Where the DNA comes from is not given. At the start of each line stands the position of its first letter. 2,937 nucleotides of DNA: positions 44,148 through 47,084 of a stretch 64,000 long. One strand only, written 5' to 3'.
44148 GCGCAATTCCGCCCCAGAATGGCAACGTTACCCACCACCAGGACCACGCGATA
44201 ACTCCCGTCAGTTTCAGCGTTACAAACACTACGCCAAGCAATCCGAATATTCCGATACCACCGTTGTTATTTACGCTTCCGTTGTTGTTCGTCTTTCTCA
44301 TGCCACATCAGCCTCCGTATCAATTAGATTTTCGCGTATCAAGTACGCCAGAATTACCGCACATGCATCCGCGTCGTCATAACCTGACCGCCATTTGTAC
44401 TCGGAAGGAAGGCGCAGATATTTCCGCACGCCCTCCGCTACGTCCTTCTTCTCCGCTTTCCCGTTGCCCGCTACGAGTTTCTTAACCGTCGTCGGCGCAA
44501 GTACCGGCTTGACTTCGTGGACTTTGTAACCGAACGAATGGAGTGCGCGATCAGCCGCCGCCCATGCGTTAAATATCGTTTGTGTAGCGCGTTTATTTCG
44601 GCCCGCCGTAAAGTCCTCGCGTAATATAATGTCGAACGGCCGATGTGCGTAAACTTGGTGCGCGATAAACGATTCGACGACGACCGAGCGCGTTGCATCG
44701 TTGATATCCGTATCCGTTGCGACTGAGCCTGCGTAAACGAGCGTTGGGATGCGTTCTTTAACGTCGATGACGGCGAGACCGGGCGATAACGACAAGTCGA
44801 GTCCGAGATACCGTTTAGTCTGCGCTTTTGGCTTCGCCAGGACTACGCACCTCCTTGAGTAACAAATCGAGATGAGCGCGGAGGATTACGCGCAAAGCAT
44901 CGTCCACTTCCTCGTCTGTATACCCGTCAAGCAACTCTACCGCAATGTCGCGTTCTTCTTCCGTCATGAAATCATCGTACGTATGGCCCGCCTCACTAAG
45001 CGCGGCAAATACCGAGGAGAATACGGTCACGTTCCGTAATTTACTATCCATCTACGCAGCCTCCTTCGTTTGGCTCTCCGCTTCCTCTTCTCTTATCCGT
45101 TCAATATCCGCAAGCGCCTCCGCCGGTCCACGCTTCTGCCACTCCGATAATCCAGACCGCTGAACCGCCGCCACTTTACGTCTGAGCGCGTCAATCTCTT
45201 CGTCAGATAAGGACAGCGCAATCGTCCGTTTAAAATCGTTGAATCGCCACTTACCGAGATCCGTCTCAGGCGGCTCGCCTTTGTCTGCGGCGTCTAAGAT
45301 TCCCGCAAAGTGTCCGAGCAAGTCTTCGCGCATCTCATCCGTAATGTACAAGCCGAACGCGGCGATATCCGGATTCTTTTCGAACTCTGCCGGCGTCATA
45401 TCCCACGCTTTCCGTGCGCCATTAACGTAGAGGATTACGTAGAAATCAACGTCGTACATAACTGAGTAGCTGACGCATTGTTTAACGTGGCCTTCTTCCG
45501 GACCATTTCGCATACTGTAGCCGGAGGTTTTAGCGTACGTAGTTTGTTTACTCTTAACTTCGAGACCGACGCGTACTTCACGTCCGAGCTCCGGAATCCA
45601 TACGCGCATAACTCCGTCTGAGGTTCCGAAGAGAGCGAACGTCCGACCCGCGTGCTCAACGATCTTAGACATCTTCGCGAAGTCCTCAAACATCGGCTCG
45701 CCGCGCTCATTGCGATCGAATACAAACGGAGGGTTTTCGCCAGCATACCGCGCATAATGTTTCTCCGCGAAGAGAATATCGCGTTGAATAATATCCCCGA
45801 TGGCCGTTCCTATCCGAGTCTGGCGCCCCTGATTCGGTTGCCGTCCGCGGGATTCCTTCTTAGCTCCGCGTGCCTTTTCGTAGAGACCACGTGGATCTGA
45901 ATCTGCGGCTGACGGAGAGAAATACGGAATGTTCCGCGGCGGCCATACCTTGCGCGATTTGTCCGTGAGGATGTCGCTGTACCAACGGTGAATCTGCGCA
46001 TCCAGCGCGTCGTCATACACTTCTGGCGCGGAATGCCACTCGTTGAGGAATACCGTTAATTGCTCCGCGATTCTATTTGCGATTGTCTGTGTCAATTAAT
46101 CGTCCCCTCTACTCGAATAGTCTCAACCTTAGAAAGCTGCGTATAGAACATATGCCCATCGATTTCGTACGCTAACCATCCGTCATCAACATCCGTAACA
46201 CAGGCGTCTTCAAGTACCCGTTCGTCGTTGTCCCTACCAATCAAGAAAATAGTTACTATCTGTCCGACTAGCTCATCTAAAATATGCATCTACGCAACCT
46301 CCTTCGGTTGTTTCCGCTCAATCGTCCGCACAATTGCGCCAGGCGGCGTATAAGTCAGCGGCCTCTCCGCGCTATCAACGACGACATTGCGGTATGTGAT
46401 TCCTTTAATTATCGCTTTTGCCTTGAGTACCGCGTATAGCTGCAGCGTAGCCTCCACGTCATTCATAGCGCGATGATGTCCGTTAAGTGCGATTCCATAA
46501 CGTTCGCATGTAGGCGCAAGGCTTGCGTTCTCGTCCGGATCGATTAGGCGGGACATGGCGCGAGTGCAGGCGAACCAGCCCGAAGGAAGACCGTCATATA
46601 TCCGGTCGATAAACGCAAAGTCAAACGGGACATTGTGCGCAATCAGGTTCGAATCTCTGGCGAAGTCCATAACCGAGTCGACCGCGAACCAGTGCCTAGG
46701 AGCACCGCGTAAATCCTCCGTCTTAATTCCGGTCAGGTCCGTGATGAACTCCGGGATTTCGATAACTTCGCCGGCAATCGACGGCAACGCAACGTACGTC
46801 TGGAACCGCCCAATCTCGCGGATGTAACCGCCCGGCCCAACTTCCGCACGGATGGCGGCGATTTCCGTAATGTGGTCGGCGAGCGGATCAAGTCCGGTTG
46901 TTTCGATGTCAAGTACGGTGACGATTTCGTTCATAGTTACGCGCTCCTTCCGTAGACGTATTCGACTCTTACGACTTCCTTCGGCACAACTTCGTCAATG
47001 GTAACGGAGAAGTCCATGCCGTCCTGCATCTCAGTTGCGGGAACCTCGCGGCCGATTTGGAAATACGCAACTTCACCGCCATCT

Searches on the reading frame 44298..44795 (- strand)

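Call 40: search_protein_families(library=phrogs, proteins=[window:44298-44795:-], max_evalue=0.001)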
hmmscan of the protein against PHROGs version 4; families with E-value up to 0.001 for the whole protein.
window:44298-44795:- (165 aa): 1 family
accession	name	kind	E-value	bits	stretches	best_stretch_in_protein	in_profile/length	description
phrog_159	-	DNA, RNA and nucleotide metabolism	7e-17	62.4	1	2-156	96-251/330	RuvC-like Holliday junction resolvase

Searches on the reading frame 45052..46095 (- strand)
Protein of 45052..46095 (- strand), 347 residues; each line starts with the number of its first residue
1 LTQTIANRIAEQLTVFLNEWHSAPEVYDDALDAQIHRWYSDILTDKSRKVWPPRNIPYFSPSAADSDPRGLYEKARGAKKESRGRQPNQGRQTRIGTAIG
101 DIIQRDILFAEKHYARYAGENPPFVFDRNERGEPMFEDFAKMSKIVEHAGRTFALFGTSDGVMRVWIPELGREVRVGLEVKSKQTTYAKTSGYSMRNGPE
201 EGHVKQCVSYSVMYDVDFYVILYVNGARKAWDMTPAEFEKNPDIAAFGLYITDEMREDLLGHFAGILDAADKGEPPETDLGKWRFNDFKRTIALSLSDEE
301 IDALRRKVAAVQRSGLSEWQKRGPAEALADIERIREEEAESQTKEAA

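Call 39: search_protein_families(library=phrogs, proteins=[window:45052-46095:-], max_evalue=0.001)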
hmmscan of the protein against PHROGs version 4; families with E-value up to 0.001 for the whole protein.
window:45052-46095:- (347 aa): 1 family
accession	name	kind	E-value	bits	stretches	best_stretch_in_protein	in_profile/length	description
phrog_1706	-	DNA, RNA and nucleotide metabolism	1.4e-50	173.4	1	29-338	22-292/293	CRISPR/Cas system associated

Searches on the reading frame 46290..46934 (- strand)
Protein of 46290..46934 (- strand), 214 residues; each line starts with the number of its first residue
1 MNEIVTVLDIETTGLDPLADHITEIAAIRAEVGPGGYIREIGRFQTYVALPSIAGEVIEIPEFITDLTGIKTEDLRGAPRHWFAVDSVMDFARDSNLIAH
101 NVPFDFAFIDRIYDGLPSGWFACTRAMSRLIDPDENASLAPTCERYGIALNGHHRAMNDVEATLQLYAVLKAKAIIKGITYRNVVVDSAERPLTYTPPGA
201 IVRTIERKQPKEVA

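Call 39: search_protein_families(library=phrogs, proteins=[window:46290-46934:-], max_evalue=0.001)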
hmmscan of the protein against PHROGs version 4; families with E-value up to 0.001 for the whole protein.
window:46290-46934:- (214 aa): 3 families
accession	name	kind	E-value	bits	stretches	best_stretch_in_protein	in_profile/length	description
phrog_192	-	DNA, RNA and nucleotide metabolism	5.2e-41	142.3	1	1-174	104-274/397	DNA polymerase exonuclease subunit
phrog_17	-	DNA, RNA and nucleotide metabolism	2.2e-14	53.4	1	3-174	670-828/1445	DNA polymerase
phrog_14632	-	DNA, RNA and nucleotide metabolism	1.3e-12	48.1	1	6-170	85-242/380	DNA polymerase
